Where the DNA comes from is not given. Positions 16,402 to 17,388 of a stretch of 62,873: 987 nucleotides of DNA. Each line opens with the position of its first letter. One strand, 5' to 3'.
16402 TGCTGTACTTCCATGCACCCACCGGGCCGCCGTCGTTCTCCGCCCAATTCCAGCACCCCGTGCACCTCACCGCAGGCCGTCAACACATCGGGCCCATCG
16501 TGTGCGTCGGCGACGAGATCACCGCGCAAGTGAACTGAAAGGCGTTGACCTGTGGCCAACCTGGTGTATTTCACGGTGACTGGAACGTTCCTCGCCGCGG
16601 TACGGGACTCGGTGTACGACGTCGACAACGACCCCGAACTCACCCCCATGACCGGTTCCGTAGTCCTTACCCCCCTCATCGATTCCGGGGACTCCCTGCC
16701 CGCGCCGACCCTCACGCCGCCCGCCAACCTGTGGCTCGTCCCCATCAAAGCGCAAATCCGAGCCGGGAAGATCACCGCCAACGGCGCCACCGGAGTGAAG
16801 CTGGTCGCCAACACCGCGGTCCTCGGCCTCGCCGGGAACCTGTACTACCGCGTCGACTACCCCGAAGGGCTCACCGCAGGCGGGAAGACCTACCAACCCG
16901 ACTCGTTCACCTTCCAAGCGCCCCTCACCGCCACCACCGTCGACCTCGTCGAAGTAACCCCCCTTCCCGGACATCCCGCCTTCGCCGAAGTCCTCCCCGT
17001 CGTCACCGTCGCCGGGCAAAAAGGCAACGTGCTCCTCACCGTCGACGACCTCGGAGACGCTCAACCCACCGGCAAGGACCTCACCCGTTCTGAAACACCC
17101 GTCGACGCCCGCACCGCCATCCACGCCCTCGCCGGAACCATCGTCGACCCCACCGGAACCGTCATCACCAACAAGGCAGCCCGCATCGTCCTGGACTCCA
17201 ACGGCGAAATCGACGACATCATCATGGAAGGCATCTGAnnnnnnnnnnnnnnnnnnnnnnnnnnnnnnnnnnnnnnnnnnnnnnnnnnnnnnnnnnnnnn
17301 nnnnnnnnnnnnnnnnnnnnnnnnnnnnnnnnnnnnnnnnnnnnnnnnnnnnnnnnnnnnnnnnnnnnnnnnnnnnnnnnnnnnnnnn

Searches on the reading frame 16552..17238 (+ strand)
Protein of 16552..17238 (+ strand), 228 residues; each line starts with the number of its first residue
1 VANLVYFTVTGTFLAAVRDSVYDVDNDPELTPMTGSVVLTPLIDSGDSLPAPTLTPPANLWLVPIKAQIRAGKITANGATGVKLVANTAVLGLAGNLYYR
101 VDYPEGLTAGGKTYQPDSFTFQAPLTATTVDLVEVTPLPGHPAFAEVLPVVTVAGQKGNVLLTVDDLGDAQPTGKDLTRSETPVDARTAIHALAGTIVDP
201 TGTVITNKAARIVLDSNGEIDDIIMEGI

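Call 10: search_protein_families(library=pfam, proteins=[window:16552-17238:+], max_evalue=0.01)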
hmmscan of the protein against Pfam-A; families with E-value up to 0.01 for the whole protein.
window:16552-17238:+ (228 aa): 0 families

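Call 11: search_protein_families(library=phrogs, proteins=[window:16552-17238:+], max_evalue=0.01)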
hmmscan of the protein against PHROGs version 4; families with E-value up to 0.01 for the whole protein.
window:16552-17238:+ (228 aa): 6 families
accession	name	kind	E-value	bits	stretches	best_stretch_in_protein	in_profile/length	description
phrog_11690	-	tail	3.5e-27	96.4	1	1-142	4-161/175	tail protein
phrog_10433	-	tail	1.4e-11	45.2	1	1-136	1-129/238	minor tail protein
phrog_36751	-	tail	2.1e-06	27.2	1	1-134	1-129/1057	minor tail protein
phrog_27324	-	unknown function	6.1e-05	23.8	1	149-203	77-133/232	-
phrog_25765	-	tail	0.00094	18.9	1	1-133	1-128/716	minor tail protein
phrog_9707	-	tail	0.01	15.5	0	6-89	13-93/667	tail protein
